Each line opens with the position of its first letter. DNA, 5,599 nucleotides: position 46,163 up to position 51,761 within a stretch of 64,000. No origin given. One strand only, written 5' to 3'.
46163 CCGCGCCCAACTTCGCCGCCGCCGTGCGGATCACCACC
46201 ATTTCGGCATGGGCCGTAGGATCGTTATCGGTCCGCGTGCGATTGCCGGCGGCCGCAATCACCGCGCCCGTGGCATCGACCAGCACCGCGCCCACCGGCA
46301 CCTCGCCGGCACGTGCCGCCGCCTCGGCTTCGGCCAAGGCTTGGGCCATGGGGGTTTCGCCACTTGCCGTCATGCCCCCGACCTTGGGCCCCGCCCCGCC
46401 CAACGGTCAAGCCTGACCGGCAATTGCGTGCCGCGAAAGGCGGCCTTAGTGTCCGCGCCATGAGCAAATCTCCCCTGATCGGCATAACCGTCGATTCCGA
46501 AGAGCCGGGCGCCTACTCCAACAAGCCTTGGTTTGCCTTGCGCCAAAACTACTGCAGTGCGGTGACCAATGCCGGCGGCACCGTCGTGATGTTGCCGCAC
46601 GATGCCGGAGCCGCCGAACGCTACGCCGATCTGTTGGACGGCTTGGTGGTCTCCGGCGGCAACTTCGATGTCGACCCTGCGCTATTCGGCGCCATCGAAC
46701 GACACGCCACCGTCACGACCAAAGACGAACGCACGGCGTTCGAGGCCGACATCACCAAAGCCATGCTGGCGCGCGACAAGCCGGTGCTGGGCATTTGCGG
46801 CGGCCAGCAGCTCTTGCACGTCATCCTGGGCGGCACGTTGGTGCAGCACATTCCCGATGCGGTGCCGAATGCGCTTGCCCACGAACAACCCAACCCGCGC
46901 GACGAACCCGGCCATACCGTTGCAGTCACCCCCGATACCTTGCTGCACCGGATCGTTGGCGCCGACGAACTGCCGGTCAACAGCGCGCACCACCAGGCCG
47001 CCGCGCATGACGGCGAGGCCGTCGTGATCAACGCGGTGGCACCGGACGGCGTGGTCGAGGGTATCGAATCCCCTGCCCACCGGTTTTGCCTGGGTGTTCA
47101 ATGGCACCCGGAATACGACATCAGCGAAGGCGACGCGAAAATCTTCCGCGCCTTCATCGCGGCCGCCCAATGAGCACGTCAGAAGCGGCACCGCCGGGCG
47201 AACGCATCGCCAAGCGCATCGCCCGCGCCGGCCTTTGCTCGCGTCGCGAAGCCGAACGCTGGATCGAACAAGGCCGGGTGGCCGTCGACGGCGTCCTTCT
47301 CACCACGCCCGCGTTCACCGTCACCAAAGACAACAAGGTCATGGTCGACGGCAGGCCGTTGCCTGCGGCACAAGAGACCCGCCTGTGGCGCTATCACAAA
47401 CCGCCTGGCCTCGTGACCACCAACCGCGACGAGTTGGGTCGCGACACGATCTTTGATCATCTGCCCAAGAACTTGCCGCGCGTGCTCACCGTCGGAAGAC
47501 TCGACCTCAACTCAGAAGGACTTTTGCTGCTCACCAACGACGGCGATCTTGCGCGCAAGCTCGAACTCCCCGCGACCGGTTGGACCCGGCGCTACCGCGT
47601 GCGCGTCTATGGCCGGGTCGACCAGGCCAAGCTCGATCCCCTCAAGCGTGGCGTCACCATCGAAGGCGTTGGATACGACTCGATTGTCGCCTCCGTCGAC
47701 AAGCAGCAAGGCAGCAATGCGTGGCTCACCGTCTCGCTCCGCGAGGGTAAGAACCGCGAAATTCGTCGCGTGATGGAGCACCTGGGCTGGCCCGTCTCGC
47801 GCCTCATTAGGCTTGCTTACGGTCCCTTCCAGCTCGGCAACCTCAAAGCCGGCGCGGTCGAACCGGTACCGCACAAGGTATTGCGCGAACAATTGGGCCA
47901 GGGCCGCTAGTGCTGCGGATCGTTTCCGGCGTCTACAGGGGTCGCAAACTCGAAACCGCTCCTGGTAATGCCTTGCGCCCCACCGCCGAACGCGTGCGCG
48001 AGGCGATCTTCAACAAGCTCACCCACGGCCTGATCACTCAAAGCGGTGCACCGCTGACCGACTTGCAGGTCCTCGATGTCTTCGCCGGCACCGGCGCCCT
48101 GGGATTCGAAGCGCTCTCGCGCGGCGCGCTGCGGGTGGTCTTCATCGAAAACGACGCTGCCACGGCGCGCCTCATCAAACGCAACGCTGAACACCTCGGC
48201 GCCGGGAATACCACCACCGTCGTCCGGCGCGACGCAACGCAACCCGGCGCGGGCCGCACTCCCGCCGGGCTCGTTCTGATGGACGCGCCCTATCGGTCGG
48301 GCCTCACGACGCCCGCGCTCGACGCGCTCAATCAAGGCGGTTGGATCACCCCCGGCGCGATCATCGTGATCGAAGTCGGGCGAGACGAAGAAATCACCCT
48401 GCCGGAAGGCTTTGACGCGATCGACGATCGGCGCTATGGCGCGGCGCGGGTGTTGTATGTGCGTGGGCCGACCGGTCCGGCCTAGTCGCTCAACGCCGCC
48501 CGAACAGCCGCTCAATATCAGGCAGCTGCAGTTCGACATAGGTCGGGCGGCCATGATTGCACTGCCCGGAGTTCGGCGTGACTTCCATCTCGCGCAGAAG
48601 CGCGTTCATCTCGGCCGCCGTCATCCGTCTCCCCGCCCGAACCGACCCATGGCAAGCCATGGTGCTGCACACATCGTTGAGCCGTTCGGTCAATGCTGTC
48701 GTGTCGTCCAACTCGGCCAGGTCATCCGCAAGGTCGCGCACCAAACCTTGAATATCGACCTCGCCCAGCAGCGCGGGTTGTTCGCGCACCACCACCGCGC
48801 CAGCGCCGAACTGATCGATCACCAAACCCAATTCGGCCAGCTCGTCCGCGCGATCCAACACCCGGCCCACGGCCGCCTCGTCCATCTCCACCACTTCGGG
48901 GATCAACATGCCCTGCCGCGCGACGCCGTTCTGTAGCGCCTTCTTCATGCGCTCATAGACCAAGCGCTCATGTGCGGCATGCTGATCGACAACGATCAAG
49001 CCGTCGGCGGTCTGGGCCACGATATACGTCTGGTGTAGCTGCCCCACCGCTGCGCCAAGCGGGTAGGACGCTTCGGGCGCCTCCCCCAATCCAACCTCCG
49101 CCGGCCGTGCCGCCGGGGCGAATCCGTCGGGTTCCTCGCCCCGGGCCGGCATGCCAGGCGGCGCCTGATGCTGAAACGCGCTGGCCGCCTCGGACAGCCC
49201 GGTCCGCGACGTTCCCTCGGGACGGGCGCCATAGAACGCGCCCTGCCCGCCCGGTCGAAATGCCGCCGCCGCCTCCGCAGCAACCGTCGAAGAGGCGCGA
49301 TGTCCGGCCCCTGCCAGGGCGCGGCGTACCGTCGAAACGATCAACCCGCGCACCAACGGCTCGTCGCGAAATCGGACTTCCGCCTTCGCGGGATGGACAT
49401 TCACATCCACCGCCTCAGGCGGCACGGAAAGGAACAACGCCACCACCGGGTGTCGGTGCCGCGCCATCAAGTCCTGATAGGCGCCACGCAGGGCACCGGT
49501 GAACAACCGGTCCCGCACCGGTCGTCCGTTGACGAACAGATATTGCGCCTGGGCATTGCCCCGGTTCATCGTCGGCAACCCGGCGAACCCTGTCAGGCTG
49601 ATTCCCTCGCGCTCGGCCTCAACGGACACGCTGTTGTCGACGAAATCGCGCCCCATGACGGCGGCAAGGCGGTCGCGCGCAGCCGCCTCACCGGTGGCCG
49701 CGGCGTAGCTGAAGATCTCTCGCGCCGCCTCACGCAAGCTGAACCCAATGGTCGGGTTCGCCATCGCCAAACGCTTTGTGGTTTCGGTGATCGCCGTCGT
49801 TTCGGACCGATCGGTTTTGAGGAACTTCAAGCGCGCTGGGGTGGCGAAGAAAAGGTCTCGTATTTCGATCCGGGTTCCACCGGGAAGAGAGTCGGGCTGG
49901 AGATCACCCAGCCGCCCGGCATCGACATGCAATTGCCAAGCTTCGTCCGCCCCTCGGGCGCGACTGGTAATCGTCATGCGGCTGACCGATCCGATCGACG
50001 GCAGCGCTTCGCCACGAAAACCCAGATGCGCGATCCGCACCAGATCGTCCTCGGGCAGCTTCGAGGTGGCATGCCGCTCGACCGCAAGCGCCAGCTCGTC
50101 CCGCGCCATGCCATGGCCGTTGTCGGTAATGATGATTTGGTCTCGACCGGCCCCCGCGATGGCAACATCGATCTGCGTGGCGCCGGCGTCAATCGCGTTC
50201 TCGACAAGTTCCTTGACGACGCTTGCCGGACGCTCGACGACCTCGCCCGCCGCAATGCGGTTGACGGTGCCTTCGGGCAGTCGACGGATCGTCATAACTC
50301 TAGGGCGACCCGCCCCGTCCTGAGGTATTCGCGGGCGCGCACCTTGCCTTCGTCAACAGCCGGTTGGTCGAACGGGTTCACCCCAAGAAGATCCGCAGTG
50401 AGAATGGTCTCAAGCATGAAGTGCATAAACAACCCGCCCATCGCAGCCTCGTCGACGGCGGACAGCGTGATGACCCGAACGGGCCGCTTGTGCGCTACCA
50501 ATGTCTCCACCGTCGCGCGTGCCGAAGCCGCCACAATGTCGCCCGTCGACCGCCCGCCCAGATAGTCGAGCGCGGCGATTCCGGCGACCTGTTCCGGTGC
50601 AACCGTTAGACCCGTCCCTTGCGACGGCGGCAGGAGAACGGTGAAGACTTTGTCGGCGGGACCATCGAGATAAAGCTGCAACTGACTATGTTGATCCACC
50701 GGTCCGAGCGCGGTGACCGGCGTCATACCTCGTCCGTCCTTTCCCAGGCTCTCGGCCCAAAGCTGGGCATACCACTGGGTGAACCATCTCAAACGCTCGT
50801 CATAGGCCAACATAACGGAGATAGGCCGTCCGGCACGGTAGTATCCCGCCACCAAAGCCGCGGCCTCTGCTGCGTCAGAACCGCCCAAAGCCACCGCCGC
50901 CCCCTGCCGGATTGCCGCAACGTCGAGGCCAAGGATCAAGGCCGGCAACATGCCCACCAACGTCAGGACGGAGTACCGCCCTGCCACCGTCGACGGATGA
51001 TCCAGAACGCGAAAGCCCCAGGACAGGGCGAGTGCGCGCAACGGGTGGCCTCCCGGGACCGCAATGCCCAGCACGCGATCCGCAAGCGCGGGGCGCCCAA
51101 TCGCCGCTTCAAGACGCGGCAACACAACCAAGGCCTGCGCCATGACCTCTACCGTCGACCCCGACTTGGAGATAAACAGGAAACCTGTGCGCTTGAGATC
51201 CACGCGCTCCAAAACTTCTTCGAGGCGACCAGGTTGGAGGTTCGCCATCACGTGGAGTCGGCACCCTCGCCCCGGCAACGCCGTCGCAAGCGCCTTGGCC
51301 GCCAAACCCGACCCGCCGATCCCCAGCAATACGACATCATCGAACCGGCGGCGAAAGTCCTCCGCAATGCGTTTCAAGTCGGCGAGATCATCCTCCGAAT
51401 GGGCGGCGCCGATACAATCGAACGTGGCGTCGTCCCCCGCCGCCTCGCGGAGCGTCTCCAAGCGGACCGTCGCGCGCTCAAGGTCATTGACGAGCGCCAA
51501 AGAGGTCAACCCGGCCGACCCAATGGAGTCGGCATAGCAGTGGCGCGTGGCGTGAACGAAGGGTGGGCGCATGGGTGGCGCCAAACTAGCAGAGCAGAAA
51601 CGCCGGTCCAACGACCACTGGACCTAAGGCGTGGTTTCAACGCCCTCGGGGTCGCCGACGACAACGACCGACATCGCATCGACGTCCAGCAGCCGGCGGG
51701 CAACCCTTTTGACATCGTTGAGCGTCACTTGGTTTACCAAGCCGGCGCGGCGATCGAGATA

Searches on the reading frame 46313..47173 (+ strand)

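Call 110: search_protein_families(library=pfam, proteins=[window:46313-47173:+], max_evalue=0.00001)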
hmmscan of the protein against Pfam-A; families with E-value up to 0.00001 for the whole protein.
window:46313-47173:+ (286 aa): 2 families
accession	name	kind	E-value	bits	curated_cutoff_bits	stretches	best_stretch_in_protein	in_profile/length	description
PF07722.19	Peptidase_C26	-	2.4e-56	191.4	20.5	1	54-267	1-219/219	Peptidase C26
PF00117.34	GATase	-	1e-15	58.4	22.8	1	77-282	10-187/190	Glutamine amidotransferase class-I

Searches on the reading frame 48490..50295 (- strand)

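Call 110: search_protein_families(library=pfam, proteins=[window:48490-50295:-], max_evalue=0.00001)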
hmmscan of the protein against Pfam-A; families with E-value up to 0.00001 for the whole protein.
window:48490-50295:- (601 aa): 4 families
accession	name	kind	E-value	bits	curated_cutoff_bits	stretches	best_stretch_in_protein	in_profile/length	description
PF08676.16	MutL_C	-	2.5e-47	160.6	25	1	417-557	1-141/142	MutL C terminal dimerisation domain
PF01119.25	DNA_mis_repair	-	1.2e-38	131.8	26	1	211-327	2-118/119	DNA mismatch repair protein, C-terminal domain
PF13589.12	HATPase_c_3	-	2.5e-13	50.6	25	1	24-125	4-106/137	Histidine kinase-, DNA gyrase B-, and HSP90-like ATPase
PF02518.31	HATPase_c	-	3.4e-07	31.1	26.4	1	21-77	4-63/111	Histidine kinase-, DNA gyrase B-, and HSP90-like ATPase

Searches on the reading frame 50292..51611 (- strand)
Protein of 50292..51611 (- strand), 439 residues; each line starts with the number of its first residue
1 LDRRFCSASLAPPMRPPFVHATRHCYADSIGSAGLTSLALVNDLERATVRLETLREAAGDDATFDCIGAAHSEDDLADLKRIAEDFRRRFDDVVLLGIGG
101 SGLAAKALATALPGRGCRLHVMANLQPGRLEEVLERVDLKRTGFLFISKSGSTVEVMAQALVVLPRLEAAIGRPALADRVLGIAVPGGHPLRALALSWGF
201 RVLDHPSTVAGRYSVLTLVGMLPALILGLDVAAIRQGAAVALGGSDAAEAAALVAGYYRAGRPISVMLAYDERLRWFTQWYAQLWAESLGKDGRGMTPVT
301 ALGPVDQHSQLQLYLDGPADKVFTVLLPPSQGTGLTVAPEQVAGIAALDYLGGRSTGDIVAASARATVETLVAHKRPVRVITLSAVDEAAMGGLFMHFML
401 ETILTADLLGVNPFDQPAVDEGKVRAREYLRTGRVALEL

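Call 110: search_protein_families(library=pfam, proteins=[window:50292-51611:-], max_evalue=0.00001)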
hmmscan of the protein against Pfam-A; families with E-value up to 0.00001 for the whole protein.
window:50292-51611:- (439 aa): 1 family
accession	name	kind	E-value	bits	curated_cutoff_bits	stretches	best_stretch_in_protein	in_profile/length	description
PF00342.24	PGI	-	7.8e-18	64.8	22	1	90-292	96-309/486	Phosphoglucose isomerase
